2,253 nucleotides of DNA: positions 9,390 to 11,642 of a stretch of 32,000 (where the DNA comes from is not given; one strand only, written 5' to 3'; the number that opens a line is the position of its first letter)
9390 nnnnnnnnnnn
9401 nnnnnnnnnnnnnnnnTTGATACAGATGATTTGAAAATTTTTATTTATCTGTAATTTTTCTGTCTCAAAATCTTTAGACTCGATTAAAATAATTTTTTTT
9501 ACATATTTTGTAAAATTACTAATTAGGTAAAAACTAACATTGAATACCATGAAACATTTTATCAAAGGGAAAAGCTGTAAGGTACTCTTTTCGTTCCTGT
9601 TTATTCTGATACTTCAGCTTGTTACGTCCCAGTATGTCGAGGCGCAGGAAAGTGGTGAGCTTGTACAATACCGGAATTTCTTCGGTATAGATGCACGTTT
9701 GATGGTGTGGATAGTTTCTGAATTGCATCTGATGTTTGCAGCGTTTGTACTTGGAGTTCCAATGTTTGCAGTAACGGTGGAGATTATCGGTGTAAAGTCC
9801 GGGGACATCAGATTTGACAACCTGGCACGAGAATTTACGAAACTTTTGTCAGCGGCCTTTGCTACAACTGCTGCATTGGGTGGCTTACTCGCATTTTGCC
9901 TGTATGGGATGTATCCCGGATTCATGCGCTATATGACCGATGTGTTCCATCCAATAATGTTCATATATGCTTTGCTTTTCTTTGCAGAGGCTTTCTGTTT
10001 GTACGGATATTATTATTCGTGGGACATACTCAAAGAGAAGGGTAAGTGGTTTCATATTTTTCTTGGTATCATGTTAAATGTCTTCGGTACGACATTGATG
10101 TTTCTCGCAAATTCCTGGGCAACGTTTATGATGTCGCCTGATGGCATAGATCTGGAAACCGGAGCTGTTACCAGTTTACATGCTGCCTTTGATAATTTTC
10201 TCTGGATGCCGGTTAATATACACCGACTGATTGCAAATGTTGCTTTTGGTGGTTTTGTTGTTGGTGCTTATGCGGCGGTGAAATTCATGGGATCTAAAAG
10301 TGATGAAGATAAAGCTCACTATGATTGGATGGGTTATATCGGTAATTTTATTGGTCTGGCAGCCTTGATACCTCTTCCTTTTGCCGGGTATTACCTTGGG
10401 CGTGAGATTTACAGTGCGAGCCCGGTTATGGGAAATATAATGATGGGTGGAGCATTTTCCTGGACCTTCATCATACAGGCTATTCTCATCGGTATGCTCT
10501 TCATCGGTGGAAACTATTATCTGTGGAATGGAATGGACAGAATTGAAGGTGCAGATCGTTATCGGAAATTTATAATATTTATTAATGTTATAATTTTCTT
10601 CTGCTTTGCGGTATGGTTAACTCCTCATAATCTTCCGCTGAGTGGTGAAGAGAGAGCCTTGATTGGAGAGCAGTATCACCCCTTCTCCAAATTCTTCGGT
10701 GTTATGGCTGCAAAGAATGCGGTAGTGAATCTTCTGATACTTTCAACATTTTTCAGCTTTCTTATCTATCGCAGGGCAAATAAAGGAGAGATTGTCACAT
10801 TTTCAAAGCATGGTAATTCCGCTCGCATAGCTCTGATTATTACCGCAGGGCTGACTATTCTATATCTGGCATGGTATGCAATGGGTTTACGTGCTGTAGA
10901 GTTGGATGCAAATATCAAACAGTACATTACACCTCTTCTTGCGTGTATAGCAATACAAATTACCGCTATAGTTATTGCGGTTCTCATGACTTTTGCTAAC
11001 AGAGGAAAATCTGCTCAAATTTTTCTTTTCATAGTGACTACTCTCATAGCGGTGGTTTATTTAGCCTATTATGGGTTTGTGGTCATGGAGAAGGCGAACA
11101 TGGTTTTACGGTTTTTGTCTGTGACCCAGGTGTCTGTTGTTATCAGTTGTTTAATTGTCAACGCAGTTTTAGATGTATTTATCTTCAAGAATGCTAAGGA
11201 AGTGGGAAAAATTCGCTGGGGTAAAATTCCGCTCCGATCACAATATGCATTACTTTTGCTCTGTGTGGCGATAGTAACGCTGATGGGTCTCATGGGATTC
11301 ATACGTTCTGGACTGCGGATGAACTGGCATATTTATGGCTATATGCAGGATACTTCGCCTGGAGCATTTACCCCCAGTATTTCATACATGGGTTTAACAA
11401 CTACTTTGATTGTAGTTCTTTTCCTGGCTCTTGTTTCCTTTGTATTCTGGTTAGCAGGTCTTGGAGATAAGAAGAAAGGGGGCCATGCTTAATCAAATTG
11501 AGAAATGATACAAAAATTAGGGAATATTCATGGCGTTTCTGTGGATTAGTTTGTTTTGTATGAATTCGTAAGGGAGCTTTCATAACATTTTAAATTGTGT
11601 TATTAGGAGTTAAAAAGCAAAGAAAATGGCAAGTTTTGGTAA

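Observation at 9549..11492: Orphan CydA-like protein with no CydB, no Q-loop, extra helices and a signal-like N-terminus, embedded among c-type cytochromes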

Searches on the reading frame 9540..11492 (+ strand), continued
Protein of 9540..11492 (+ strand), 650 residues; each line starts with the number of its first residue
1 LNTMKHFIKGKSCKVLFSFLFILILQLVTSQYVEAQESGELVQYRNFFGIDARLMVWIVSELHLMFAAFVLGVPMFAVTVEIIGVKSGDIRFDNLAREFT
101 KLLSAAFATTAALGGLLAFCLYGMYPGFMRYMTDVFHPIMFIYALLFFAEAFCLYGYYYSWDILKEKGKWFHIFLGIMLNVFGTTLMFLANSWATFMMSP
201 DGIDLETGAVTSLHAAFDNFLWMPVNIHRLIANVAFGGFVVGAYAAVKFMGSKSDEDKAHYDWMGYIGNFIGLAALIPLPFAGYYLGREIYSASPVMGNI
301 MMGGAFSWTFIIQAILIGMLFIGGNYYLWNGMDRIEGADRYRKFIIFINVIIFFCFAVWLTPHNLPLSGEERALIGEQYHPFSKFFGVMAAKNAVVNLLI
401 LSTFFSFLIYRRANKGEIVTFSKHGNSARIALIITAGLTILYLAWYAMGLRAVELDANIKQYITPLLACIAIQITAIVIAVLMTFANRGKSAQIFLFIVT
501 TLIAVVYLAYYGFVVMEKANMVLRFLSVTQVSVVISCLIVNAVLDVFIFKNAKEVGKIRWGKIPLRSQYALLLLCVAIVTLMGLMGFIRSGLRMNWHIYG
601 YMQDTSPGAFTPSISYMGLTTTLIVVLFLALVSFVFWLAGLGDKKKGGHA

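Call 59: find_encoding_contigs(protein=P0033, flank=10000, max_places=1)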
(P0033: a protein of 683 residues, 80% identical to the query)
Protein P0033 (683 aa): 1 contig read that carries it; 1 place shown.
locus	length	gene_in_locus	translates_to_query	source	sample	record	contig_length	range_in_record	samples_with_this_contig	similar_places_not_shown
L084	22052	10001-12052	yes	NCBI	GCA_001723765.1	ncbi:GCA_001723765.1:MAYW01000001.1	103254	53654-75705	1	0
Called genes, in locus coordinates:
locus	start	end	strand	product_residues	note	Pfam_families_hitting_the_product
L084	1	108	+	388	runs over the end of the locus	-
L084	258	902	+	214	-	-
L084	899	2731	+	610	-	PF12729:4HB_MCP_1 (weak), PF00672:HAMP, PF00989:PAS, PF08448:PAS_4 (weak), PF08447:PAS_3 (weak), PF13426:PAS_9, PF07730:HisKA_3, PF02518:HATPase_c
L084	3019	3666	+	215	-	PF00072:Response_reg, PF13384:HTH_23 (faint), PF00196:GerE, PF08281:Sigma70_r4_2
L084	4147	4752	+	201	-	PF00072:Response_reg, PF00196:GerE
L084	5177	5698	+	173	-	PF13424:TPR_12, PF13374:TPR_10, PF13432:TPR_16, PF17874:TPR_MalT (weak), PF24885:TPR_NPHP3, PF13374:TPR_10, PF13424:TPR_12, PF24885:TPR_NPHP3, +11 more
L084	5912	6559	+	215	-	PF00072:Response_reg, PF08281:Sigma70_r4_2, PF00196:GerE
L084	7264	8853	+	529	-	-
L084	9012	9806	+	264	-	PF22904:NOMO1-like_2nd (faint), PF13620:CarboxypepD_reg, PF14686:fn3_3 (weak)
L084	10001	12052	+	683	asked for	PF01654:Cyt_bd_oxida_I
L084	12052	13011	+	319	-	PF00034:Cytochrom_C (faint), PF13442:Cytochrome_CBB3 (faint)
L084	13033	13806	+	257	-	PF13442:Cytochrome_CBB3 (weak)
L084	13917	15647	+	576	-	PF00034:Cytochrom_C, PF13442:Cytochrome_CBB3, PF00034:Cytochrom_C, PF13442:Cytochrome_CBB3 (weak), PF09459:EB_dh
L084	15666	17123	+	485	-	PF02433:FixO (faint), PF00034:Cytochrom_C, PF13442:Cytochrome_CBB3 (weak)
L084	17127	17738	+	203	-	PF13442:Cytochrome_CBB3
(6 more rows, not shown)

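Call 74: search_protein_families(library=pfam, proteins=[L057:1202-2455:+, L057:2238-3755:+, L057:4797-6560:+, L057:6547-7611:+, L057:14890-16218:+, L057:16191-17045:+, L057:17396-18325:+, L057:18214-20265:+, L057:20269-21180:+], max_evalue=0.0001)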
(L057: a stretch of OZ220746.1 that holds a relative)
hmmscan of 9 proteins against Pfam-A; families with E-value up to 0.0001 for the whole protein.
L057:1202-2455:+ (418 aa): 0 families

L057:2238-3755:+ (506 aa): 1 family
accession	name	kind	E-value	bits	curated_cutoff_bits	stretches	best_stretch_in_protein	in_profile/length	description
PF02630.20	SCO1-SenC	-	1.4e-05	25.5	22.8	1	293-401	17-115/134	SCO1/SenC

L057:4797-6560:+ (588 aa): 1 family
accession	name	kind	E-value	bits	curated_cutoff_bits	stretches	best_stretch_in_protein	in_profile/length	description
PF00115.25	COX1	-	4.7e-151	504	34.8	1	59-500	1-436/436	Cytochrome C and Quinol oxidase polypeptide I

L057:6547-7611:+ (355 aa): 1 family
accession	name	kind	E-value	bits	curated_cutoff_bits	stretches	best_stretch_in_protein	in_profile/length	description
PF03626.19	COX4_pro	-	4.5e-11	43.4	28.9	1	256-324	2-71/72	Prokaryotic Cytochrome C oxidase subunit IV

L057:14890-16218:+ (443 aa): 4 families
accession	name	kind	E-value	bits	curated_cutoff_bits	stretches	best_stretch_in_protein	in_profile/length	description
PF04055.27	Radical_SAM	-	4.6e-32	111.9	29.5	1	33-189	2-166/166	Radical SAM superfamily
PF13186.11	SPASM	-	1.2e-11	45.1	21.5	1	263-322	1-66/67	Iron-sulfur cluster-binding domain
PF08369.16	PCP_red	-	1.3e-11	44.8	32.5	1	365-409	1-44/45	Proto-chlorophyllide reductase 57 kD subunit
PF13353.11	Fer4_12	-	5.9e-05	23.8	22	0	36-119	13-100/137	4Fe-4S single cluster domain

L057:16191-17045:+ (285 aa): 0 families

L057:17396-18325:+ (310 aa): 0 families

L057:18214-20265:+ (684 aa): 2 families
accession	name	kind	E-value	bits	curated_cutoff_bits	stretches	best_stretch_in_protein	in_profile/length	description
PF00582.32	Usp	-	9.5e-40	136.9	24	2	41-201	1-141/141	Universal stress protein family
PF08369.16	PCP_red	-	2.3e-29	101.6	32.5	3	618-661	1-43/45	Proto-chlorophyllide reductase 57 kD subunit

L057:20269-21180:+ (304 aa): 6 families
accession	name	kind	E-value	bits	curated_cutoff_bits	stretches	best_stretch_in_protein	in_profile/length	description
PF10609.15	ParA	-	4.2e-69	233.1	27.1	1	40-297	2-245/246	NUBPL iron-transfer P-loop NTPase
PF01656.29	CbiA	-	3.8e-13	49.9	25.4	1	44-273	1-121/125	CobQ/CobB/MinD/ParA nucleotide binding domain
PF13614.12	AAA_31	-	3.4e-10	40.6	27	1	42-81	2-41/177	AAA domain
PF09140.17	MipZ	-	1.2e-08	35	20.7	1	42-97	1-56/262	ATPase MipZ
PF00142.24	Fer4_NifH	-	2.5e-07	30.9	25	0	47-79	5-37/271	4Fe-4S iron sulfur cluster binding proteins, NifH/frxC family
PF02374.21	ArsA_ATPase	-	5.6e-05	22.9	24.3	0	45-76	4-35/305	Anion-transporting ATPase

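Call 75: search_protein_families(library=pfam, proteins=[L028:1161-2300:+, L028:2263-3474:+, L028:3464-4075:+, L028:4079-6757:+, L028:6715-9006:+, L080:1559-2860:+, L080:6460-8493:+, L080:15527-16294:+, L080:16252-18078:+, L080:18818-19969:+], max_evalue=0.0001)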
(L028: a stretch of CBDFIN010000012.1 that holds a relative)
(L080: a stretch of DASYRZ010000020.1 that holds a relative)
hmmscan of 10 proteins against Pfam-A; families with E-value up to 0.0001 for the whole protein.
L028:1161-2300:+ (380 aa): 2 families
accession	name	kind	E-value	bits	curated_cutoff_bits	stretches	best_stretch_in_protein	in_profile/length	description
PF03150.19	CCP_MauG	-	2.5e-37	129.2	25.6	1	53-194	2-142/149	Di-haem cytochrome c peroxidase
PF00034.26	Cytochrom_C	-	9.7e-07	30.5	21.3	0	56-123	2-62/90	Cytochrome c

L028:2263-3474:+ (404 aa): 2 families
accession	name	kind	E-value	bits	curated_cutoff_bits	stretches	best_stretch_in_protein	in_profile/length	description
PF03150.19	CCP_MauG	-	1e-41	143.5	25.6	1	69-216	2-148/149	Di-haem cytochrome c peroxidase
PF00034.26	Cytochrom_C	-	8.7e-07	30.6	21.3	0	225-380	3-90/90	Cytochrome c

L028:3464-4075:+ (204 aa): 1 family
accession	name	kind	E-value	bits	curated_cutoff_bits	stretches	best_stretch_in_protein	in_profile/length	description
PF00355.32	Rieske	-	4.6e-05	23.7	20.3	1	119-173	33-83/88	Rieske [2Fe-2S] domain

L028:4079-6757:+ (893 aa): 3 families
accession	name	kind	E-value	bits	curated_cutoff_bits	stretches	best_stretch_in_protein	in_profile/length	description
PF00384.28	Molybdopterin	-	3.9e-35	122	24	1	128-601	1-353/353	Molybdopterin oxidoreductase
PF18465.7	Rieske_3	-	3.6e-33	114.1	25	1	29-125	1-96/96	Rieske 3Fe-4S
PF01568.27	Molydop_binding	-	3.4e-17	62.9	26.8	1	730-786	1-56/110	Molydopterin dinucleotide binding domain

L028:6715-9006:+ (764 aa): 8 families
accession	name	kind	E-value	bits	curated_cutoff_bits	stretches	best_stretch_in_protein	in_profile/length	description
PF13646.12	HEAT_2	-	4.2e-56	187.7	27.7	4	45-111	7-74/88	HEAT repeats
PF02985.28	HEAT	-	2.2e-25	86.7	23.5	0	104-128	4-28/31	HEAT repeat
PF03130.22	HEAT_PBS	-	2.9e-19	67.8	20.9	1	54-79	2-27/27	PBS lyase HEAT-like repeat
PF21581.3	SCD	-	1.2e-08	35.5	27.5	0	405-434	38-67/75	Stromalin conservative domain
PF12717.13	Cnd1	-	1.9e-08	34.9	26.4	0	69-130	22-88/162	non-SMC mitotic condensation complex subunit 1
PF00514.29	Arm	-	3.1e-07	30.7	20.6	0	64-96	8-40/41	Armadillo/beta-catenin-like repeat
PF01602.26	Adaptin_N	-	8e-07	28.4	37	0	38-131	80-184/524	Adaptin N terminal region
PF13513.12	HEAT_EZ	-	1.3e-06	29.2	27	0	67-92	27-52/55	HEAT-like repeat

L080:1559-2860:+ (434 aa): 6 families
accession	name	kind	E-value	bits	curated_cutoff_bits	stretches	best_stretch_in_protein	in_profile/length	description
PF13535.11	ATP-grasp_4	-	1.1e-32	113.3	27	1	160-316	1-159/160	ATP-grasp domain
PF18603.7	LAL_C2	-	5.4e-17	62.3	29.4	1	358-433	2-77/78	L-amino acid ligase C-terminal domain 2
PF18130.6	ATPgrasp_N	-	9.8e-10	39.3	27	1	38-113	1-79/81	ATP-grasp N-terminal domain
PF02222.28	ATP-grasp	-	1.4e-07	31.8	27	1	133-309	2-163/179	ATP-grasp domain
PF02655.19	ATP-grasp_3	-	2.8e-06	28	23.2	1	124-311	1-159/160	ATP-grasp domain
PF01071.24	GARS_A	-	3.8e-06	27.3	27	1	126-238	2-108/194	Phosphoribosylglycinamide synthetase, ATP-grasp (A) domain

L080:6460-8493:+ (678 aa): 2 families
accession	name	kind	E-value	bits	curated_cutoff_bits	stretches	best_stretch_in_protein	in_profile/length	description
PF00582.32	Usp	-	4.7e-36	124.9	24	1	244-401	4-140/141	Universal stress protein family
PF08369.16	PCP_red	-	1.5e-15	57.4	32.5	1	546-589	1-44/45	Proto-chlorophyllide reductase 57 kD subunit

L080:15527-16294:+ (256 aa): 2 families
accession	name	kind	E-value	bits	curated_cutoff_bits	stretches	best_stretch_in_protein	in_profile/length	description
PF00116.26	COX2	-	1.4e-14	54.5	22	1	153-232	35-114/120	Cytochrome C oxidase subunit II, periplasmic domain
PF02790.20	COX2_TM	-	7.1e-10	39.4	22.8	1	36-114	6-85/88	Cytochrome C oxidase subunit II, transmembrane domain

L080:16252-18078:+ (609 aa): 1 family
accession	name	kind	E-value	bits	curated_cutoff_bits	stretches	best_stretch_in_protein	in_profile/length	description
PF00115.25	COX1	-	3.6e-145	484.6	34.8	1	51-513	2-431/436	Cytochrome C and Quinol oxidase polypeptide I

L080:18818-19969:+ (384 aa): 1 family
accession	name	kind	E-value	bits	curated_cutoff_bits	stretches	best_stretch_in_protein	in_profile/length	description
PF01040.23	UbiA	-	4.2e-57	193.7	34.2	1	117-367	1-249/250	UbiA prenyltransferase family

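Call 77: search_protein_families(library=ncbifam, proteins=[L028:4079-6757:+, L028:3464-4075:+, L057:14890-16218:+, L004:1100-2878:-], max_evalue=0.00001)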
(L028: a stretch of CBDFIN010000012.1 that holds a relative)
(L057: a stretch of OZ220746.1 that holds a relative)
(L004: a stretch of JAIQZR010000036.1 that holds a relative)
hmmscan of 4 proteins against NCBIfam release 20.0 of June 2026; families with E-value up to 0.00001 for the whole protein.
L028:4079-6757:+ (893 aa): 15 families
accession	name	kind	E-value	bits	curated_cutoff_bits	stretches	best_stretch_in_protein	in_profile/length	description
TIGR02693.1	arsenite_ox_L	equivalog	1.5e-121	406.8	359.05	1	15-786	2-751/806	arsenate reductase (azurin) large subunit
TIGR01591.1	Fdh-alpha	equivalog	1.2e-52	178.9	666.25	2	125-319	50-240/672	formate dehydrogenase subunit alpha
NF047855.1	AssmNtatRedNasC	equivalog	5.9e-32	110.8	1100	2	123-318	72-264/708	assimilatory nitrate reductase catalytic subunit NasC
NF010055.0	PRK13532.1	equivalog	3.2e-30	105.1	904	2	93-610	58-578/830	nitrate reductase catalytic subunit NapA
TIGR01706.1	NAPA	equivalog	3.8e-29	101.6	930.55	2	91-610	56-578/830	periplasmic nitrate reductase subunit alpha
NF041323.1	Nitr_red_NasA_Halo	equivalog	5e-23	81.5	1000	2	119-315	42-234/673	assimilatory nitrate reductase NasA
NF012032.0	PRK15488.1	equivalog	3.9e-18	64.8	694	1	109-318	84-282/759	thiosulfate reductase PhsA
TIGR02166.1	dmsA_ynfE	subfamily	5.3e-17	61.1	777.7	1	106-605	87-560/794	DMSO/selenate family reductase complex A subunit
TIGR01553.1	formate-DH-alph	equivalog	8.6e-14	50.3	814.2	1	224-322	216-309/1009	formate dehydrogenase-N subunit alpha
TIGR03479.1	DMSO_red_II_alp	subfamily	2e-12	46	984.75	0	112-315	104-305/913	molybdopterin-dependent oxidoreductase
TIGR00509.1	bisC_fam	subfamily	6.9e-10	37.8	1017.55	0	347-787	259-684/772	molybdopterin guanine dinucleotide-containing S/N-oxide reductase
NF041513.1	formate_DH_Act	exception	1.2e-09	36.6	1400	0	225-319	208-297/1067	formate dehydrogenase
NF005895.0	PRK07860.1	equivalog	6.9e-09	34.3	802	0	125-299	288-456/811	NADH-quinone oxidoreductase subunit G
TIGR01973.1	NuoG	equivalog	3.7e-08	32.6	470.05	0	125-266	266-399/606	NADH-quinone oxidoreductase subunit NuoG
NF041885.1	selenate_YnfE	exception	9.6e-06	23.7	1675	0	108-316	93-305/805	selenate/tellurate reductase subunit YnfE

L028:3464-4075:+ (204 aa): 3 families
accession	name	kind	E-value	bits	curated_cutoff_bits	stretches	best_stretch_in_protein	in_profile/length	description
TIGR02694.1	arsenite_ox_S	equivalog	1.1e-34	119.2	95.65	1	72-201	3-128/129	arsenate reductase (azurin) small subunit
NF050121.1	bc1_QcrA_actin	exception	1.7e-07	31.1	275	1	121-183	239-299/319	cytochrome bc1 complex Rieske iron-sulfur subunit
TIGR03171.1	soxL2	equivalog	2.3e-06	26.8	582.1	0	146-194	231-281/321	Rieske iron-sulfur protein SoxL2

L057:14890-16218:+ (443 aa): 65 families (the best 25 are shown)
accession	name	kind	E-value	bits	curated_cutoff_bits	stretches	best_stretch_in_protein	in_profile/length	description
TIGR04055.1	rSAM_NirJ2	equivalog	4.1e-105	351.9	500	1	29-352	1-325/326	putative heme d1 biosynthesis radical SAM protein NirJ2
TIGR04545.1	rSAM_ahbD_hemeb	equivalog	3.1e-91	306.3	500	1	29-353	1-339/339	heme b synthase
TIGR04053.2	TIGR04053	equivalog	6e-77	259.4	395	2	26-252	6-235/366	TIGR04053 family radical SAM/SPASM domain-containing protein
TIGR04051.1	rSAM_NirJ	equivalog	2.6e-62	210.9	515.45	2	29-218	3-192/354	heme d1 biosynthesis radical SAM protein NirJ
TIGR04546.1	rSAM_ahbC_deAc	equivalog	1.1e-58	198.9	650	2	25-214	37-227/390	12,18-didecarboxysiroheme deacetylase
TIGR04054.1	rSAM_NirJ1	equivalog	7.5e-56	189.4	650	2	28-213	36-221/387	putative heme d1 biosynthesis radical SAM protein NirJ1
TIGR04347.1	pseudo_SAM_Halo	equivalog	7.2e-54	183.5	525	2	26-225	37-237/390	TIGR04347 family pseudo-SAM/SPASM protein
TIGR04303.1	GeoRSP_rSAM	equivalog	5.3e-49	167.5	400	1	27-349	4-324/325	GeoRSP system radical SAM/SPASM protein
TIGR03962.1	mycofact_rSAM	equivalog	9.3e-48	163.1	265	1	25-350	9-332/339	mycofactocin radical SAM maturase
NF050035.1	rSAM_WgK_link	exception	7.7e-41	140.3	650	2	25-189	6-171/367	radical SAM/SPASM peptide maturase WgkB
TIGR02109.1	PQQ_syn_pqqE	equivalog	3.5e-40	138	381.35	1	29-360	8-341/358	pyrroloquinoline quinone biosynthesis protein PqqE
NF045574.1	sacti_mat_StsB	exception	1.9e-39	135.8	625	1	30-336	98-398/466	StsB family radical SAM/SPASM domain sactipeptide maturase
TIGR03913.1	rad_SAM_trio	equivalog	2.5e-39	135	591.75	1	24-351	15-354/477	GDL motif peptide-associated radical SAM/SPASM maturase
TIGR04103.1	rSAM_nif11_3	equivalog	1.3e-37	129.4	725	1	25-350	2-343/412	nif11-class peptide radical SAM maturase 3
TIGR02668.1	moaA_archaeal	equivalog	2.5e-34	118.6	325.25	1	33-232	15-216/303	GTP 3',8-cyclase MoaA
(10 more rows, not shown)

L004:1100-2878:- (593 aa): 61 families (the best 25 are shown)
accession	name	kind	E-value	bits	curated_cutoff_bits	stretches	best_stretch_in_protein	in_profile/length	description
TIGR04055.1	rSAM_NirJ2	equivalog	1.2e-97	327.4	500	1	61-367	23-325/326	putative heme d1 biosynthesis radical SAM protein NirJ2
TIGR04545.1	rSAM_ahbD_hemeb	equivalog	2.8e-89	299.9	500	1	52-368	11-339/339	heme b synthase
TIGR04053.2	TIGR04053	equivalog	4.3e-80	269.7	395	2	61-266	32-237/366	TIGR04053 family radical SAM/SPASM domain-containing protein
TIGR04051.1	rSAM_NirJ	equivalog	8.9e-56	189.4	515.45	1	64-364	29-346/354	heme d1 biosynthesis radical SAM protein NirJ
TIGR04054.1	rSAM_NirJ1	equivalog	2.3e-55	187.8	650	1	56-364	51-380/387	putative heme d1 biosynthesis radical SAM protein NirJ1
TIGR04546.1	rSAM_ahbC_deAc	equivalog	1.1e-52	179.1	650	1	61-364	63-383/390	12,18-didecarboxysiroheme deacetylase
TIGR04347.1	pseudo_SAM_Halo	equivalog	9.7e-52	176.5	525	1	59-365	60-384/390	TIGR04347 family pseudo-SAM/SPASM protein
TIGR04303.1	GeoRSP_rSAM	equivalog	5.8e-48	164.1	400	1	49-364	13-324/325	GeoRSP system radical SAM/SPASM protein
TIGR03962.1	mycofact_rSAM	equivalog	2e-42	145.6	265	1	52-355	23-322/339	mycofactocin radical SAM maturase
NF050035.1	rSAM_WgK_link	exception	1.8e-36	125.9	650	2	53-227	26-198/367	radical SAM/SPASM peptide maturase WgkB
TIGR04340.1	rSAM_ACGX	hypoth_equivalog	2e-35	122.6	400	1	10-364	6-337/341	radical SAM/SPASM domain protein, ACGX system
TIGR02109.1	PQQ_syn_pqqE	equivalog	2.9e-33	115.3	381.35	1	63-372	33-338/358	pyrroloquinoline quinone biosynthesis protein PqqE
NF045574.1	sacti_mat_StsB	exception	6.7e-32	110.9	625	1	64-357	122-406/466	StsB family radical SAM/SPASM domain sactipeptide maturase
TIGR04133.1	rSAM_w_lipo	hypoth_equivalog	9.4e-31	107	425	1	57-346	44-330/350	TIGR04133 family radical SAM/SPASM protein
TIGR03913.1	rad_SAM_trio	equivalog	2.2e-29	102.2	591.75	1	58-366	36-354/477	GDL motif peptide-associated radical SAM/SPASM maturase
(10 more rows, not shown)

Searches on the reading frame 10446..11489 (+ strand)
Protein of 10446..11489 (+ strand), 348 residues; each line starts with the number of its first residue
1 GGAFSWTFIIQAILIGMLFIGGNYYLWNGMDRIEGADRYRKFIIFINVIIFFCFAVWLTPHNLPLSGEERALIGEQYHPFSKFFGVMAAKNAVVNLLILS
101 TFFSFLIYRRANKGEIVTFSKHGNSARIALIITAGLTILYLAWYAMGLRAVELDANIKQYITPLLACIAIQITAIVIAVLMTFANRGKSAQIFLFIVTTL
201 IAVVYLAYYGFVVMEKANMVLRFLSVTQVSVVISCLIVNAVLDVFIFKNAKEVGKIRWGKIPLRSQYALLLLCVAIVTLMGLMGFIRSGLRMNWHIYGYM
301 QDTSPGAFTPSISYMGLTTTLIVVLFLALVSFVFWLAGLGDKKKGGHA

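Call 57: search_protein_families(library=pfam, proteins=[window:10446-11489:+], max_evalue=10)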
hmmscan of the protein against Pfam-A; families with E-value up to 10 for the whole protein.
seq(348 aa): 1 family
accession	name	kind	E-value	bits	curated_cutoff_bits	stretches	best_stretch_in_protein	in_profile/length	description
PF22503.1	DUF6992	-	0.018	15.7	27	1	75-143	18-86/122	Family of unknown function (DUF6992)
